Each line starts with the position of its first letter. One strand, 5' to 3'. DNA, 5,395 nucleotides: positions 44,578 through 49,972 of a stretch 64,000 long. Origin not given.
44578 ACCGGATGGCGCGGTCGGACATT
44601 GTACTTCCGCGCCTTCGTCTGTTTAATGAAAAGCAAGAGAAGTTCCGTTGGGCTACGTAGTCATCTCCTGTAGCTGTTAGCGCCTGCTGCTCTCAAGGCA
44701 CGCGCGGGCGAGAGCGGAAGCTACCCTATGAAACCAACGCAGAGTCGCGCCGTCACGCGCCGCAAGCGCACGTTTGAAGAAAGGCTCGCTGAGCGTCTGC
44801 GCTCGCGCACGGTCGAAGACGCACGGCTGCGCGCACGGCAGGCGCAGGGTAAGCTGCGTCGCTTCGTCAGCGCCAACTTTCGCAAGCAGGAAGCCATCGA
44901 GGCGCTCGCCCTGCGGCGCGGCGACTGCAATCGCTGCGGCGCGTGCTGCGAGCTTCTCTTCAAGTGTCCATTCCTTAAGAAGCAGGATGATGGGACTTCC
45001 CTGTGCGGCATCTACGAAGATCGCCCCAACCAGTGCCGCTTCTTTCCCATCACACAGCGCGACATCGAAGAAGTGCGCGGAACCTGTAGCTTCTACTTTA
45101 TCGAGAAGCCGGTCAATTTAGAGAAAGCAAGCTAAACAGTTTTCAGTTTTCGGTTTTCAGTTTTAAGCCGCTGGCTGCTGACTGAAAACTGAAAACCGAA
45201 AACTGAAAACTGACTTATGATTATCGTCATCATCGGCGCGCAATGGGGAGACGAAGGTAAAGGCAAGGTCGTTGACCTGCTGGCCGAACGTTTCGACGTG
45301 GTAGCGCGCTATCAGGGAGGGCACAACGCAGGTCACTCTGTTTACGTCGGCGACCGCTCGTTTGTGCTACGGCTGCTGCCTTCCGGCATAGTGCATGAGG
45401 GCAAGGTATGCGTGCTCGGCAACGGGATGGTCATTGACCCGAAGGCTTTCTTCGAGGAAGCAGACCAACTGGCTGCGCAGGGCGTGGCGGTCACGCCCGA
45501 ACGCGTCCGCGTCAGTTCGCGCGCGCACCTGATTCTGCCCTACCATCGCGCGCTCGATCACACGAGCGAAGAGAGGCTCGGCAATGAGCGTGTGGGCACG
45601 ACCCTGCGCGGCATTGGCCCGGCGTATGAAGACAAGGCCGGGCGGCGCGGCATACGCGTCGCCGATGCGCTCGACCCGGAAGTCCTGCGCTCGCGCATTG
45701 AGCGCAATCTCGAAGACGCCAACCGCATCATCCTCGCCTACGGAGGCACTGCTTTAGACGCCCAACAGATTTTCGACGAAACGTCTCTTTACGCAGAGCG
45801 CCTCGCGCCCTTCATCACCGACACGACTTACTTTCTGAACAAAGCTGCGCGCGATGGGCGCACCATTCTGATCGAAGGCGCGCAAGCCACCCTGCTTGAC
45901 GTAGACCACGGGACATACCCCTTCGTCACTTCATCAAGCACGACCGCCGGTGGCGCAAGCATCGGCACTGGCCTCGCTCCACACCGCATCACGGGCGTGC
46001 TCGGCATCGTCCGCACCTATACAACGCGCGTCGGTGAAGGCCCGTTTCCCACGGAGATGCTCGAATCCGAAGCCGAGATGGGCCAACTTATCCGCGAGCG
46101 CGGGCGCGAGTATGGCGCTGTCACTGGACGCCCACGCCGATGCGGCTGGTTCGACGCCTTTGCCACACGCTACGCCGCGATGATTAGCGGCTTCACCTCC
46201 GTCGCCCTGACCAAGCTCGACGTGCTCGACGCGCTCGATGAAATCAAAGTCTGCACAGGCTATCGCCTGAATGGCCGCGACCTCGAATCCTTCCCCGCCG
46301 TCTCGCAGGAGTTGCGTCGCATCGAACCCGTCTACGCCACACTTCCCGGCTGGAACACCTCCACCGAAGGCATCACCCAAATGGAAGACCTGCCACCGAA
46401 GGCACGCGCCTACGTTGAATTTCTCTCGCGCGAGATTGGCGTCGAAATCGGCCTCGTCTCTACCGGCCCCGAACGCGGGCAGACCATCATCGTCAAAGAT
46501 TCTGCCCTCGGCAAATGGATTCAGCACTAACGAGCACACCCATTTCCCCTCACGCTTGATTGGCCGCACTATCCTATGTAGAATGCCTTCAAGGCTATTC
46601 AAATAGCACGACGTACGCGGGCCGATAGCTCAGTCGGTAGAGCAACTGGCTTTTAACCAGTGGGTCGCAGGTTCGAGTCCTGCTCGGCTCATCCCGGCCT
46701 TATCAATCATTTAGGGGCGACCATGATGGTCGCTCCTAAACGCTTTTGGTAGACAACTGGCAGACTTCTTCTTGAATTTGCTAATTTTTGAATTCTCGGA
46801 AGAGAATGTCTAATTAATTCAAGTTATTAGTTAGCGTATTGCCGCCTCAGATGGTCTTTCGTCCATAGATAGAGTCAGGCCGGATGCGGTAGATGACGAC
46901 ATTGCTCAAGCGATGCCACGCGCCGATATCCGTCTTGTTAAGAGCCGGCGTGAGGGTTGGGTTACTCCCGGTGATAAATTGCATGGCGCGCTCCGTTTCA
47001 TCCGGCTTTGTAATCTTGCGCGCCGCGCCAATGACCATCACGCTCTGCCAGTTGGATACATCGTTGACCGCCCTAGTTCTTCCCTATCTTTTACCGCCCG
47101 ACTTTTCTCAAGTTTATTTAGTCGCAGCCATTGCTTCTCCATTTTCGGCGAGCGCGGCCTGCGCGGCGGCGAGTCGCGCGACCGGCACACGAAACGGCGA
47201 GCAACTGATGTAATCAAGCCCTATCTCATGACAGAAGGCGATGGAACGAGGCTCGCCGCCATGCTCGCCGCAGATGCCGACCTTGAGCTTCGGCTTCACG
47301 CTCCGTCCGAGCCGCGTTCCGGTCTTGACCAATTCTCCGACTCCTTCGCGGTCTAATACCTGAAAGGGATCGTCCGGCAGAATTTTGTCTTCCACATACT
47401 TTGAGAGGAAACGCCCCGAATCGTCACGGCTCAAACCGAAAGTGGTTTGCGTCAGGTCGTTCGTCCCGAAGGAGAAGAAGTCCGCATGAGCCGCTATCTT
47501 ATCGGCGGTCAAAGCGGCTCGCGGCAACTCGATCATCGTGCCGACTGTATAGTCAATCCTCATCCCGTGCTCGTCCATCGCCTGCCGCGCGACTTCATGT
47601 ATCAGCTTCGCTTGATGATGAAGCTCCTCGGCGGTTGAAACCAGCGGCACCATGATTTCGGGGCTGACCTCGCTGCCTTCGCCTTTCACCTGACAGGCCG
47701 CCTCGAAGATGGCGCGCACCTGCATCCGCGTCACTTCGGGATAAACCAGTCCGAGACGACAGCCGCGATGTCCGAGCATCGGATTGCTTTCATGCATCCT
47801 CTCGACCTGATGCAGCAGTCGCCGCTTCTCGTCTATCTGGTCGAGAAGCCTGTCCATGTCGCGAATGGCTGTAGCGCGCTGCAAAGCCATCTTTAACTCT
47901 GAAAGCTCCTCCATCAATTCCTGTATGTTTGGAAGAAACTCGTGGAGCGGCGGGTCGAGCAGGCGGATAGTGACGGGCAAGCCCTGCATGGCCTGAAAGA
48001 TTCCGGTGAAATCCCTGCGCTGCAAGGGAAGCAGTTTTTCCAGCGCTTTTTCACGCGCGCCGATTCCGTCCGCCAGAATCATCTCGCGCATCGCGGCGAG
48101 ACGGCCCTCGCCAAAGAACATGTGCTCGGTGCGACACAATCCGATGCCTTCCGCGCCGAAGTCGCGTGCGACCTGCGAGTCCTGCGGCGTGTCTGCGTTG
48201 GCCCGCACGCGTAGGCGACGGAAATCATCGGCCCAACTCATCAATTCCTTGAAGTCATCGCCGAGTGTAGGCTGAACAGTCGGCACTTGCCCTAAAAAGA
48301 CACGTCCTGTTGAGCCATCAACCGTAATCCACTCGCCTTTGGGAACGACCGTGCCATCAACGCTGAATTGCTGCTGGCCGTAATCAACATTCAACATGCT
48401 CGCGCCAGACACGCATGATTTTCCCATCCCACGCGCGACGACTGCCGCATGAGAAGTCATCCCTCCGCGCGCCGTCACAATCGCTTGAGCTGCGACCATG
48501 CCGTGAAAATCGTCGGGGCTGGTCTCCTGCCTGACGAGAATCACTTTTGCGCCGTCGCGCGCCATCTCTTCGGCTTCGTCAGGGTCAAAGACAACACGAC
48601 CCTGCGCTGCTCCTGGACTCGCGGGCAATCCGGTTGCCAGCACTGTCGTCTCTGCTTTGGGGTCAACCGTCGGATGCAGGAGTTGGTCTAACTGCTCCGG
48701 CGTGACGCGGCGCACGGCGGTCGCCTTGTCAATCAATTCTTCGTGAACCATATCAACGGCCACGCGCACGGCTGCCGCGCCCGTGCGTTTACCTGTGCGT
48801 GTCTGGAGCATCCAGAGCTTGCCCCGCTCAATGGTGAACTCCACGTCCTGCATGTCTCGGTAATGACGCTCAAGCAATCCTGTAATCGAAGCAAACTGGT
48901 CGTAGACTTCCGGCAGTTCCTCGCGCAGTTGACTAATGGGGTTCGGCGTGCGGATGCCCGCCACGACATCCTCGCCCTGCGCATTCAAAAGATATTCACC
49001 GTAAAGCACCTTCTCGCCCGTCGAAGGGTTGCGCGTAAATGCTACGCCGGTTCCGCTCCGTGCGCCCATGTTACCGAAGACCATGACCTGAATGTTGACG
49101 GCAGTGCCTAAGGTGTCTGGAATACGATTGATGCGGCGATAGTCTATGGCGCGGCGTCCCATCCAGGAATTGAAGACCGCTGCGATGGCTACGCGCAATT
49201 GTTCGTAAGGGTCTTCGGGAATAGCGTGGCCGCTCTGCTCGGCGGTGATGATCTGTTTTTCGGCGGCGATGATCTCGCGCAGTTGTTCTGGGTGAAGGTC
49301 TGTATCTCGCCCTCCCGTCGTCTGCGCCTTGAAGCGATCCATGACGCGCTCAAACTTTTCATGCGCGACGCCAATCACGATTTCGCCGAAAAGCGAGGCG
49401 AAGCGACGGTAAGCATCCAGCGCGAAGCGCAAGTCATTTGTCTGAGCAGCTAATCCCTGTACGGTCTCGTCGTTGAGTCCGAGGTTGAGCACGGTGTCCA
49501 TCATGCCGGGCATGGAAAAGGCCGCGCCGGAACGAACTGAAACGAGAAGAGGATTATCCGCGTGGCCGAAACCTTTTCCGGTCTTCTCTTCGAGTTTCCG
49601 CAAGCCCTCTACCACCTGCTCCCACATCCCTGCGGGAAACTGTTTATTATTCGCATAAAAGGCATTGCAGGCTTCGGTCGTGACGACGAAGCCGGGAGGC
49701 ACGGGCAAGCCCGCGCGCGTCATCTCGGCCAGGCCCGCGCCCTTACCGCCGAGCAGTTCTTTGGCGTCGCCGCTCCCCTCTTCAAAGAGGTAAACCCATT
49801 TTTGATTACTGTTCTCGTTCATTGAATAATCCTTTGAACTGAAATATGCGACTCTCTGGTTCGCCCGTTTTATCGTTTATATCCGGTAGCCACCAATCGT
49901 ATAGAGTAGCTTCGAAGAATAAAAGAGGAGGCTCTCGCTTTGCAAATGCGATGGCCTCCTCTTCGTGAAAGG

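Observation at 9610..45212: Family of long intergenic hairpins whose arms are tandem heptamers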

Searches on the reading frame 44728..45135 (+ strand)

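Call 17: search_protein_families(library=pfam, proteins=[window:44728-45135:+])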
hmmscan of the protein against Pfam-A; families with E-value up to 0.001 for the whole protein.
window:44728-45135:+ (135 aa): 1 family
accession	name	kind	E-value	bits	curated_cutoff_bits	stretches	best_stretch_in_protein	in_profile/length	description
PF03692.20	CxxCxxCC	-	1.6e-05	26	23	1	79-120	45-84/85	Putative zinc- or iron-chelating domain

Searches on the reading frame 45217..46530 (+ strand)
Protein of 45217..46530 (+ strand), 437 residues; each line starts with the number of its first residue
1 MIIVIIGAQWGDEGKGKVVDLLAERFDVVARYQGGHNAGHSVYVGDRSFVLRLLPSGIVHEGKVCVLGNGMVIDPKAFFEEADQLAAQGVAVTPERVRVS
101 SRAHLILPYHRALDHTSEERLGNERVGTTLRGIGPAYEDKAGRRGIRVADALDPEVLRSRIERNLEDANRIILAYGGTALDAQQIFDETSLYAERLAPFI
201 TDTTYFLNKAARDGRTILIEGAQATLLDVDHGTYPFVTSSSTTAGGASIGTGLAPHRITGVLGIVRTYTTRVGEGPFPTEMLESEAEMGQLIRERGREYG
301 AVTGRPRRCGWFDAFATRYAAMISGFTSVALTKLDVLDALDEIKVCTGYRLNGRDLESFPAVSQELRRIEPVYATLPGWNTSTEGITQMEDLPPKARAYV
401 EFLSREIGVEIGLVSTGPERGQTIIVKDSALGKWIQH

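Call 17: search_protein_families(library=pfam, proteins=[window:45217-46530:+])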
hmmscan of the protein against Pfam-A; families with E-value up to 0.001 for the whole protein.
window:45217-46530:+ (437 aa): 1 family
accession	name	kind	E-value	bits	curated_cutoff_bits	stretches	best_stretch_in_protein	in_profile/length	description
PF00709.27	Adenylsucc_synt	-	3e-180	599.8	27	1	4-424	1-416/416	Adenylosuccinate synthetase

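Call 68: find_encoding_contigs(protein=window:45217-46530:+, flank=1500, max_places=10)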
Protein window:45217-46530:+ (437 aa): 2 contigs read that carry it; 1 place shown.
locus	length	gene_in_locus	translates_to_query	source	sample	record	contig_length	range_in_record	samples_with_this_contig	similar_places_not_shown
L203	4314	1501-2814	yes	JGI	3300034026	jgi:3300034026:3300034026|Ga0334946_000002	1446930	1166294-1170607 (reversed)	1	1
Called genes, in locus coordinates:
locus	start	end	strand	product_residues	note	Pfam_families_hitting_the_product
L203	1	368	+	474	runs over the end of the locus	PF08323:Glyco_transf_5, PF13579:Glyco_trans_4_4 (weak), PF13439:Glyco_transf_4 (weak), PF00534:Glycos_transf_1, PF13692:Glyco_trans_1_4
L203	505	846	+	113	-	PF00085:Thioredoxin, PF13098:Thioredoxin_2, PF13905:Thioredoxin_8 (faint)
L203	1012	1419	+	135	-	PF03692:CxxCxxCC (weak)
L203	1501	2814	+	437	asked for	PF00709:Adenylsucc_synt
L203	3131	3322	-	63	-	-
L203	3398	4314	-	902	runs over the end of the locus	PF01326:PPDK_N, PF00391:PEP-utilizers, PF02896:PEP-utilizers_C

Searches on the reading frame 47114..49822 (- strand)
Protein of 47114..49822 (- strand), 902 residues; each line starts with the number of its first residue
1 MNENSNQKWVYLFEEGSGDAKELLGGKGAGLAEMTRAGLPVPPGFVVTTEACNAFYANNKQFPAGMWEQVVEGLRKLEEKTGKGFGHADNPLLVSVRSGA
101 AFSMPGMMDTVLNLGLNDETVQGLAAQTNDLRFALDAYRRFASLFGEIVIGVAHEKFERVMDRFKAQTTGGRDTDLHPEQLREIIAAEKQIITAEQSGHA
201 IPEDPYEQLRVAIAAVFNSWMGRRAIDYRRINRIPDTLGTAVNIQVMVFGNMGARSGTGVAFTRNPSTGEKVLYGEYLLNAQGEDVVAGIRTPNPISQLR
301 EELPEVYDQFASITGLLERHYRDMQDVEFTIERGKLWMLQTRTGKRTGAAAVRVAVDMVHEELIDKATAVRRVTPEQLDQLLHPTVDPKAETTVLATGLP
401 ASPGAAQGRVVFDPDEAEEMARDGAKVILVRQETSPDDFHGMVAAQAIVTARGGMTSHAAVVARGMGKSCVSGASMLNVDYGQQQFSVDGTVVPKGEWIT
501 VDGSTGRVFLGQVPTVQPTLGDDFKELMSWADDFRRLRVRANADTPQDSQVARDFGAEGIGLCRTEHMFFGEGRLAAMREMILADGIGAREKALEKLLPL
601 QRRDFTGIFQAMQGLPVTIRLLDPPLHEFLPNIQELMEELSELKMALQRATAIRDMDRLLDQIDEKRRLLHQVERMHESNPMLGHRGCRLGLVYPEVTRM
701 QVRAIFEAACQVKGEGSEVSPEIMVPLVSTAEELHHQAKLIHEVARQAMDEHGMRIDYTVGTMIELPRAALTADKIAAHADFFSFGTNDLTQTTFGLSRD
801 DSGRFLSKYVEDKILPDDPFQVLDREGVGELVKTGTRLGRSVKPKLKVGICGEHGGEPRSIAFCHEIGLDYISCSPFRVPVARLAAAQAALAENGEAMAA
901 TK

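Call 76: search_protein_families(library=pfam, proteins=[window:47114-49822:-], max_evalue=0.00001)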
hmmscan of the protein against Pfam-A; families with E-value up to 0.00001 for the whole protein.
window:47114-49822:- (902 aa): 3 families
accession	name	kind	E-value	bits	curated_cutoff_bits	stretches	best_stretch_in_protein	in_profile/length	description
PF02896.24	PEP-utilizers_C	-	7.5e-86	288.3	22.8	1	523-889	6-291/293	PEP-utilising enzyme, PEP-binding domain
PF01326.24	PPDK_N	-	4.6e-54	184.3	27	3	66-296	77-220/328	Pyruvate phosphate dikinase, AMP/ATP-binding domain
PF00391.29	PEP-utilizers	-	3.1e-23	81.6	23.1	1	426-506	4-72/72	PEP-utilising enzyme, mobile domain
